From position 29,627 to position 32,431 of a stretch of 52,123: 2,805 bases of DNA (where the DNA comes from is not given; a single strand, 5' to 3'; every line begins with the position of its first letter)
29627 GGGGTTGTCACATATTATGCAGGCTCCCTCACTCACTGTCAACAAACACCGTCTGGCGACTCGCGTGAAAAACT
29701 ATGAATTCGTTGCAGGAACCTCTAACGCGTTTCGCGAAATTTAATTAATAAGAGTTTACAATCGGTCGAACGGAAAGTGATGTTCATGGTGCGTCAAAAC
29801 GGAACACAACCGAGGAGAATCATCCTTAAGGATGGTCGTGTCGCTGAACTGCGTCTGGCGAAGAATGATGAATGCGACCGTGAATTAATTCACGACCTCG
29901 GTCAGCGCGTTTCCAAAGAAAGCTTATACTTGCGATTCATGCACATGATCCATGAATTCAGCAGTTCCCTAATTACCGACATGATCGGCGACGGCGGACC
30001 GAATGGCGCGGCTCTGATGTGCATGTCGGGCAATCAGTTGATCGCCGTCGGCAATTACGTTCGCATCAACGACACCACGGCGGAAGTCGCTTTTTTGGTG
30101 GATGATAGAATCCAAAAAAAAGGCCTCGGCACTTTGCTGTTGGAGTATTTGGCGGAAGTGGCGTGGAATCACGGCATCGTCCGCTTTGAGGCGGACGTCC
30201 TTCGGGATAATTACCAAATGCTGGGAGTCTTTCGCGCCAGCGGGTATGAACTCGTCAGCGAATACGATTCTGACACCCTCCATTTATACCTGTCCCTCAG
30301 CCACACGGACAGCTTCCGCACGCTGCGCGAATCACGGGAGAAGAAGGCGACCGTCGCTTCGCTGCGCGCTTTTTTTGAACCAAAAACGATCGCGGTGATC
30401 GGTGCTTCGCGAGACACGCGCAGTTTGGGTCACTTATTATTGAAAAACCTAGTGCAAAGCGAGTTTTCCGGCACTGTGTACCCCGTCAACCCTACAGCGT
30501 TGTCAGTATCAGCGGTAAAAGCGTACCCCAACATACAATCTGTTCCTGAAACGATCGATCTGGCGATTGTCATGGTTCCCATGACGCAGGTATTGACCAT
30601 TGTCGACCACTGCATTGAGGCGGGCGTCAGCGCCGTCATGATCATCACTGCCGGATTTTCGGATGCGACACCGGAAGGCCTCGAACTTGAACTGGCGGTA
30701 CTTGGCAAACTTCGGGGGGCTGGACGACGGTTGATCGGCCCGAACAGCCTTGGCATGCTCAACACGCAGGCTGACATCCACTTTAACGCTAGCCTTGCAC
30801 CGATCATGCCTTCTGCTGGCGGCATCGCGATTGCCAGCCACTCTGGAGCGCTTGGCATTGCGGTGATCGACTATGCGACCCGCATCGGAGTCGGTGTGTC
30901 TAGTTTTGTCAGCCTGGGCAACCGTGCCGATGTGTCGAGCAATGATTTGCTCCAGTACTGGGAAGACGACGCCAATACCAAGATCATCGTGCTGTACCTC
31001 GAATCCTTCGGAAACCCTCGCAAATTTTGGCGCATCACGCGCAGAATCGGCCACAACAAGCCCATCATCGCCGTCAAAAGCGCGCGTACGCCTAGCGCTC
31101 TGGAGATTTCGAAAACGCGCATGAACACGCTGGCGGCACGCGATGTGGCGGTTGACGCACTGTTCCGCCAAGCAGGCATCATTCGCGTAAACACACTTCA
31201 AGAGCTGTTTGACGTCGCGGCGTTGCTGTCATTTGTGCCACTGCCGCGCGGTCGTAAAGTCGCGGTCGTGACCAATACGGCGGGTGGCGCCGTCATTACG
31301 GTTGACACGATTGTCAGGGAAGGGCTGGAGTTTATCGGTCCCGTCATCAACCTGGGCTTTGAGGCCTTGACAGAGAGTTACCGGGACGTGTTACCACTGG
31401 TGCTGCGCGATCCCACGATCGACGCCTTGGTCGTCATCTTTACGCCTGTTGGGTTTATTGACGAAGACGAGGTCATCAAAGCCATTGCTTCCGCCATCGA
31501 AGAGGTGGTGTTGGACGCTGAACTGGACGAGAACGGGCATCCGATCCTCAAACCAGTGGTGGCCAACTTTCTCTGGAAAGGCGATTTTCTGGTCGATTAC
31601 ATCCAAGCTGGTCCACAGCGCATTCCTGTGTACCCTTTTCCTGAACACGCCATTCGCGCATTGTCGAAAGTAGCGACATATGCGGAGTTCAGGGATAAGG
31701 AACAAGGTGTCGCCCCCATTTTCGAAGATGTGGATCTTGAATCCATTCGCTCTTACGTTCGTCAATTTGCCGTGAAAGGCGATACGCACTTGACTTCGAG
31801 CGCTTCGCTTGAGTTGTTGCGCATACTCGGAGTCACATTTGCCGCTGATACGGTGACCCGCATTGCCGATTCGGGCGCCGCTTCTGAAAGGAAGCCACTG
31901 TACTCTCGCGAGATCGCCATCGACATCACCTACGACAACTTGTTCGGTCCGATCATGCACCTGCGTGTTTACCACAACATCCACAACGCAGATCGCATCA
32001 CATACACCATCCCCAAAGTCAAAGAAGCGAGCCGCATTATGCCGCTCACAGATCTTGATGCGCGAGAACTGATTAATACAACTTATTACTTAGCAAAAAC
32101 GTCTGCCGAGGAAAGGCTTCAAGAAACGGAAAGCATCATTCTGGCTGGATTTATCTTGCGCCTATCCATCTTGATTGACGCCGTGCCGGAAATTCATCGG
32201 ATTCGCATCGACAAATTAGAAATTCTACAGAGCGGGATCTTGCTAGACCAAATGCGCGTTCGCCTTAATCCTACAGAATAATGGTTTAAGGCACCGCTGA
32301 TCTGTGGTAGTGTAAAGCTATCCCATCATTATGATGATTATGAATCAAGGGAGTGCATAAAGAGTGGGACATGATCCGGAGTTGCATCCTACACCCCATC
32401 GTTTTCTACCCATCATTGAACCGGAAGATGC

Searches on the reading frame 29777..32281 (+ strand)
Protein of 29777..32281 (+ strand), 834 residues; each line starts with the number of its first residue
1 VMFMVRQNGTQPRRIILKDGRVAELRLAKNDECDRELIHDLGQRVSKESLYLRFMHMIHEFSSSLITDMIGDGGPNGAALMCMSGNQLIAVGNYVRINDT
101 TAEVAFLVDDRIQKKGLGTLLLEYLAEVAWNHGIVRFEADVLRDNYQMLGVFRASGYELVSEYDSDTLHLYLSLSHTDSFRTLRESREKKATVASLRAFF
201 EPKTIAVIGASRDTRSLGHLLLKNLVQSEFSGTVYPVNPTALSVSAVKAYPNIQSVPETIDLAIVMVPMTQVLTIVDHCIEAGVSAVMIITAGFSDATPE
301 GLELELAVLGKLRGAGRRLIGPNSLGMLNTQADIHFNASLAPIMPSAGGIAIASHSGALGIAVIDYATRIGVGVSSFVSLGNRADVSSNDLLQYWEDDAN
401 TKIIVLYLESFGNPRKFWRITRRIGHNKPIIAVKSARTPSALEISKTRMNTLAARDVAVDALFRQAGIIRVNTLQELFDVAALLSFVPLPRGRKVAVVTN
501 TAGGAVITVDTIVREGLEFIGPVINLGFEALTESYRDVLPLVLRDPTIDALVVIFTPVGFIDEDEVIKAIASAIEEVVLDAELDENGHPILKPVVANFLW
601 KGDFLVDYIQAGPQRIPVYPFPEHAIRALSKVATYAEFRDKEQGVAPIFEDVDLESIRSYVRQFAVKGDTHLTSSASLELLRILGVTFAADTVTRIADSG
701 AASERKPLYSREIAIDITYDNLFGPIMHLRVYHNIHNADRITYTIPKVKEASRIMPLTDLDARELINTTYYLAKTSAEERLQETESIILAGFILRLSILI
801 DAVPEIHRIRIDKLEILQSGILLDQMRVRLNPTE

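Call 61: search_protein_families(library=pfam, proteins=[window:29777-32281:+], max_evalue=0.00001)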
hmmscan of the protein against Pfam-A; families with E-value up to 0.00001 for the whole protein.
window:29777-32281:+ (834 aa): 4 families
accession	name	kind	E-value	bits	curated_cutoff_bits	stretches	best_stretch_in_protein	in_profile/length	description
PF13607.11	Succ_CoA_lig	-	1.2e-48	164.8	27.4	1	347-484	1-138/138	Succinyl-CoA ligase like flavodoxin domain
PF13380.12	CoA_binding_2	-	3.6e-20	73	22.8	1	203-329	1-115/116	CoA binding domain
PF02629.25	CoA_binding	-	7.8e-13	49.4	22.3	1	201-293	2-97/97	CoA binding domain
PF00583.31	Acetyltransf_1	-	2.9e-09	37.6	20.7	1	74-157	30-116/116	Acetyltransferase (GNAT) family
